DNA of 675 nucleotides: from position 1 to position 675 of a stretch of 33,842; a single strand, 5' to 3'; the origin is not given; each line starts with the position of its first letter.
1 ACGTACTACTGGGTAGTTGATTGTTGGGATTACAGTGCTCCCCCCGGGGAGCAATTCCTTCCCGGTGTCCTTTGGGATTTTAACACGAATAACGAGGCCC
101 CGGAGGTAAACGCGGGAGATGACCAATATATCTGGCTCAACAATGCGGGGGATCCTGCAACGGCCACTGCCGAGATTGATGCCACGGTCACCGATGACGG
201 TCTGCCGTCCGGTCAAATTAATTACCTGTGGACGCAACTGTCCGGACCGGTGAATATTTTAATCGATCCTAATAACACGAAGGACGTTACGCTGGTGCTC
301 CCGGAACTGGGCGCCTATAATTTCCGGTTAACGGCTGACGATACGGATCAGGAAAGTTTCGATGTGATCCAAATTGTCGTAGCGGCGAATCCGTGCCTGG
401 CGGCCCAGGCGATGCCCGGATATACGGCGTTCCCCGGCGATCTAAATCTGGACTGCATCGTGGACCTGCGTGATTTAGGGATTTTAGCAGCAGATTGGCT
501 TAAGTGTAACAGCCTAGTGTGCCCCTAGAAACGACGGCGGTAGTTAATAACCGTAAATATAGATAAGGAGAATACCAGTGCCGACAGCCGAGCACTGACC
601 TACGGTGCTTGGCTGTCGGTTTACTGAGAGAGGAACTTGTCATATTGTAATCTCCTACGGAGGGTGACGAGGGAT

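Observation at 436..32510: Recurrent four-Cys, single-loop dockerin-like C-terminal tag ending in Cys-Pro on six ORFs, with no cohesin partner in sight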

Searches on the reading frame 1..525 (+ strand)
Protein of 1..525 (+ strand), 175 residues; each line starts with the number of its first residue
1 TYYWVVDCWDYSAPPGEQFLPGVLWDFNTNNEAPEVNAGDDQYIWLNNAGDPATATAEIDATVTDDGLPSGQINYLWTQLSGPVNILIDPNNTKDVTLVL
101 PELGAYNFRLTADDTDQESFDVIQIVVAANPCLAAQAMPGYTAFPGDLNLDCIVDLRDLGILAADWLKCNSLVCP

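Call 6: search_protein_families(library=pfam, max_evalue=1, proteins=[window:1-525:+])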
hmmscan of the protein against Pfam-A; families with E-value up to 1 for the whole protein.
window:1-525:+ (175 aa): 1 family
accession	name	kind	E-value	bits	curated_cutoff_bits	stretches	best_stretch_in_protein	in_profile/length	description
PF22352.2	K319L-like_PKD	-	1e-09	38.7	27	1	54-127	11-84/84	K319L-like, PKD domain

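Call 7: search_protein_families(library=ncbifam, max_evalue=1, proteins=[window:1-525:+])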
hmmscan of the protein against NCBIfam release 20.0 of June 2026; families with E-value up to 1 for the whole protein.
window:1-525:+ (175 aa): 1 family
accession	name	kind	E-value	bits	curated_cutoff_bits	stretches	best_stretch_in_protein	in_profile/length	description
NF038112.1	myxo_dep_M36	subfamily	2.8e-05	21.5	1500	1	31-128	1286-1376/1604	myxosortase-dependent M36 family metallopeptidase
